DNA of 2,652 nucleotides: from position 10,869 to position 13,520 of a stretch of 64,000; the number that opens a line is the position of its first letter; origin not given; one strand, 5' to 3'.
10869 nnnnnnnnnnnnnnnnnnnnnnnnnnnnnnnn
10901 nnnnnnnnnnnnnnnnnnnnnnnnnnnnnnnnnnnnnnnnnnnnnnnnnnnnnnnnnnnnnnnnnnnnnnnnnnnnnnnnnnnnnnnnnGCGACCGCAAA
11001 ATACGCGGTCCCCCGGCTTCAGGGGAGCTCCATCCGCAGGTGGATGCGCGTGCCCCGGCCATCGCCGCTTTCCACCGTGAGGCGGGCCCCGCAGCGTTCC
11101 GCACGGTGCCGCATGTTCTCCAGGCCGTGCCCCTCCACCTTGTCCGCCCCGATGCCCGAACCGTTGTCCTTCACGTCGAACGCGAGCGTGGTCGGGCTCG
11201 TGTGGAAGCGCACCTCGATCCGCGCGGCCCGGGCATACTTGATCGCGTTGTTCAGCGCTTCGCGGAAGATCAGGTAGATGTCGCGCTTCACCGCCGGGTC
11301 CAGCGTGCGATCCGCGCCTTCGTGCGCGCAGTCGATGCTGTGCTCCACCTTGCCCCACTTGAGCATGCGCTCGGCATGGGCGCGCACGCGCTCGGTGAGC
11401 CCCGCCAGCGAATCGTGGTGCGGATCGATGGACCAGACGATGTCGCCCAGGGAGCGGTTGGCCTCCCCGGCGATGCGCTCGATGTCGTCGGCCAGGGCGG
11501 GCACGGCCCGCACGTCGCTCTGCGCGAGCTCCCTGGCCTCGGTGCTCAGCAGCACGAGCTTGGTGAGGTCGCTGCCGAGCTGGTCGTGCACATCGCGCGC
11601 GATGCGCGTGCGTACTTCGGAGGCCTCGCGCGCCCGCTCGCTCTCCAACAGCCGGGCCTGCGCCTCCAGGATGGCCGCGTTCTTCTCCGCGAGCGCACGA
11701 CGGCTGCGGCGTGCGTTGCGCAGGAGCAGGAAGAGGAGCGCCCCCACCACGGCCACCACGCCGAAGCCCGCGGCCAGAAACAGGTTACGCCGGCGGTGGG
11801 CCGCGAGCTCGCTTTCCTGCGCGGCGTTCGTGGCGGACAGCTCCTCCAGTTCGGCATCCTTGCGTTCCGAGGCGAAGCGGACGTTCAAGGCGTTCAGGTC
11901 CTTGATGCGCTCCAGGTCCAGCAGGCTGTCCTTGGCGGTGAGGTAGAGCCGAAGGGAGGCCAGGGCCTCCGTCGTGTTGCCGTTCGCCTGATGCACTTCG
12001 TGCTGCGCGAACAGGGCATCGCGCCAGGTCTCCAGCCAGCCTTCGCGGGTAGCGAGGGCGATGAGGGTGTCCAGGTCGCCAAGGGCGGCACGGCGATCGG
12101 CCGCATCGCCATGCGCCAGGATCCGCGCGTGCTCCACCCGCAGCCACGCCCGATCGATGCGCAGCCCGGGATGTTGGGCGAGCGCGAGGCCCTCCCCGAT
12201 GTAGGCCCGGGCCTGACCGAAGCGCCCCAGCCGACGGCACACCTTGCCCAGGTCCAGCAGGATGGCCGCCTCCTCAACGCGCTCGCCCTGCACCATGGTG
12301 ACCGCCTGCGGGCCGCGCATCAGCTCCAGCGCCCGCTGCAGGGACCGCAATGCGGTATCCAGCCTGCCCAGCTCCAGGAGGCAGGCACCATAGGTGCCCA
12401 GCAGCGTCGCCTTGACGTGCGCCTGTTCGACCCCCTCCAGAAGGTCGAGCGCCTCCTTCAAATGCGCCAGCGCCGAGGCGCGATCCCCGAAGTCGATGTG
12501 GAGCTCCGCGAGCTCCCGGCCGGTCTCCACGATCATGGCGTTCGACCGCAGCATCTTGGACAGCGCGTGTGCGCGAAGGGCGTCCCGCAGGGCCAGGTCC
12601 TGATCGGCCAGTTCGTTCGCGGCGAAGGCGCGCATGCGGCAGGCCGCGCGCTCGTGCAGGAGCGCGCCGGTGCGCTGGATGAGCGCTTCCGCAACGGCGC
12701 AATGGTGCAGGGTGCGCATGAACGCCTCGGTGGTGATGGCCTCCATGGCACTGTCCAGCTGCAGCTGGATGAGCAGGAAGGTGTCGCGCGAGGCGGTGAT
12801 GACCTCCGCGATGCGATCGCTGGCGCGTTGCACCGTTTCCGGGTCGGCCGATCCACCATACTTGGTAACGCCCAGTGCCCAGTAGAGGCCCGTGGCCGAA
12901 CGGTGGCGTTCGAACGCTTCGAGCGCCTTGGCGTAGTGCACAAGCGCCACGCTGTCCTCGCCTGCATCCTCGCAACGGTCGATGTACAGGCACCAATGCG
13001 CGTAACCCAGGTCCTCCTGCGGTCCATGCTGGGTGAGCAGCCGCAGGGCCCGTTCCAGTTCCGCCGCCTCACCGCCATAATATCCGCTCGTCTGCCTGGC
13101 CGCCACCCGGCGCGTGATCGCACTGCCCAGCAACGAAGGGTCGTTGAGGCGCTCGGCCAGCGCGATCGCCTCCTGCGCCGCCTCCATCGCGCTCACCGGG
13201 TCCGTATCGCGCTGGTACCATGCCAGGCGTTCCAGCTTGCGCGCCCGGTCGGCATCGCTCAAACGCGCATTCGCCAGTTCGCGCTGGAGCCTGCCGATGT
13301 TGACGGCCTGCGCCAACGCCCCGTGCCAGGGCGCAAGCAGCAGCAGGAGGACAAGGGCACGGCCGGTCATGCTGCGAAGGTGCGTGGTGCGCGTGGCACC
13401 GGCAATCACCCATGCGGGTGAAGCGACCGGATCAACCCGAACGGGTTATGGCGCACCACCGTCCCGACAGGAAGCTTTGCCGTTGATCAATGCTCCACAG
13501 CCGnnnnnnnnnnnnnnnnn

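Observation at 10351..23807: Tandemly duplicated three-gene cassette: TPR histidine kinase (-), novel-CTD secreted propeller protein (+), TPR adenylate cyclase (-)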

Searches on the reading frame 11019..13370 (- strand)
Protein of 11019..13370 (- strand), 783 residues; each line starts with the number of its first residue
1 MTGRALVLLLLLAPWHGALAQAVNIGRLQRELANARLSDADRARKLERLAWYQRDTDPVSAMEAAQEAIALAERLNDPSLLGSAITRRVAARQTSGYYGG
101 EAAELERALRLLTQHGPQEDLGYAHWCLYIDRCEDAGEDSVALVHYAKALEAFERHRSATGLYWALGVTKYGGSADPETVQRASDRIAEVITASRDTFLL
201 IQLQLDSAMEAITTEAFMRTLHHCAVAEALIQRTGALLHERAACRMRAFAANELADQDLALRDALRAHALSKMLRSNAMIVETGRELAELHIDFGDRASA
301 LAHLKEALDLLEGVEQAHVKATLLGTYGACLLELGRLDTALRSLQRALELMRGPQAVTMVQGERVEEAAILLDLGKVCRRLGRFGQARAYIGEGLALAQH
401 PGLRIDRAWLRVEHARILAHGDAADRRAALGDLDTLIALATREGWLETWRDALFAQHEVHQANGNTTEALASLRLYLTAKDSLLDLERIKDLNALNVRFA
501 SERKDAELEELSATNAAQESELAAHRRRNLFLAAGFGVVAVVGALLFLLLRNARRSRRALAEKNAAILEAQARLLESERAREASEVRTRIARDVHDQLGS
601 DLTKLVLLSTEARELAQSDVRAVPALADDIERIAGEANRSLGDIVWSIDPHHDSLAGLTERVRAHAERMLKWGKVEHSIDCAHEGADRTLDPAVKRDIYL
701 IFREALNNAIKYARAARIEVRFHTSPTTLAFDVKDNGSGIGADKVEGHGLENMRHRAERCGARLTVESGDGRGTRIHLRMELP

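Call 6: search_protein_families(library=pfam, proteins=[window:11019-13370:-], max_evalue=0.01)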
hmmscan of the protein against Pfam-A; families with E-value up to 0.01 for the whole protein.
window:11019-13370:- (783 aa): 8 families
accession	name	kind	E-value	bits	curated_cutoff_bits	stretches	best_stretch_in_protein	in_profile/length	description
PF02518.31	HATPase_c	-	2e-13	51.2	26.4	1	695-782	3-109/111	Histidine kinase-, DNA gyrase B-, and HSP90-like ATPase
PF13424.12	TPR_12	-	1.2e-10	41.9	30.1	2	286-352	8-76/77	Tetratricopeptide repeat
PF07719.23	TPR_2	-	4.4e-07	30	27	0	323-351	3-31/34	Tetratricopeptide repeat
PF13581.12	HATPase_c_2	-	1.6e-06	28.6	27.4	1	687-754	21-92/127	Histidine kinase-like ATPase domain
PF07730.19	HisKA_3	-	1.7e-06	28.9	24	1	587-650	2-65/68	Histidine kinase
PF00515.34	TPR_1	-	2.1e-05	24.6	27.8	0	328-350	8-30/34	Tetratricopeptide repeat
PF13176.12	TPR_7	-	0.0012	19.2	27.9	0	330-355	8-33/36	Tetratricopeptide repeat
PF13589.12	HATPase_c_3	-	0.0072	16.8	25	0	704-755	9-59/137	Histidine kinase-, DNA gyrase B-, and HSP90-like ATPase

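Call 7: search_protein_families(library=ncbifam, proteins=[window:11019-13370:-], max_evalue=0.01)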
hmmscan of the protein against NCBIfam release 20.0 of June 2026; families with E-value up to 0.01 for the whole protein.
window:11019-13370:- (783 aa): 15 families
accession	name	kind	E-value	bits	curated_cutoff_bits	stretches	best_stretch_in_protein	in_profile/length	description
NF008649.0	PRK11644.1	equivalog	1.5e-19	70.1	408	1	540-778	262-492/499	signal transduction histidine-protein kinase/phosphatase UhpB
NF052443.1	SensHisKinMctS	equivalog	7.3e-17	60.8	700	1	508-780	181-446/457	two-component system sensor histidine kinase MctS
NF008184.0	PRK10935.1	equivalog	1.2e-16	60.5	553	1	585-780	362-557/565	nitrate/nitrite two-component system sensor histidine kinase NarQ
NF052531.1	Strep_LiaS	equivalog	4.9e-13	49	450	1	584-781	130-326/328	envelope stress sensor histidine kinase LiaS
NF053520.1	HK_Porph_FimS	equivalog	1e-11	43.9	600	1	7-161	7-162/618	sensor histidine kinase FimS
NF047786.1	his_kin_MadS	equivalog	1e-10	41.4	500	1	550-779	194-432/434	MadS family sensor histidine kinase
NF007896.0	PRK10600.1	equivalog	2.8e-08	32.9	578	1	699-778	500-581/598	nitrate/nitrite two-component system sensor histidine kinase NarX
TIGR02966.1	phoR_proteo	equivalog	3.7e-07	29.5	334.2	1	694-745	226-278/333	phosphate regulon sensor histidine kinase PhoR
NF040691.1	MtrAB_MtrB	equivalog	1.7e-05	24.1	450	1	649-745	342-435/507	MtrAB system histidine kinase MtrB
NF047405.1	SensHisKinSapS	equivalog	0.00022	20.7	550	0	697-743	227-274/341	two-component system sensor histidine kinase SapS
NF046044.1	PnpS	equivalog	0.0004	19.5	400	1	680-744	268-333/390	two-component system histidine kinase PnpS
NF041832.1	near_NosP_CTERM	subfamily_domain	0.00072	18.7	400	1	701-747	124-170/370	NahK/ErcS family hybrid sensor histidine kinase/response regulator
NF008235.0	PRK11006.1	equivalog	0.0048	15.8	390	1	707-771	327-390/431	phosphate regulon sensor histidine kinase PhoR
NF011874.0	PRK15347.1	equivalog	0.0094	14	852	0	706-745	522-561/921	two component system sensor kinase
NF047874.1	MASE3_PAS_HK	subfamily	0.01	14.7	560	0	706-746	528-569/655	MASE3 domain-containing sensor histidine kinase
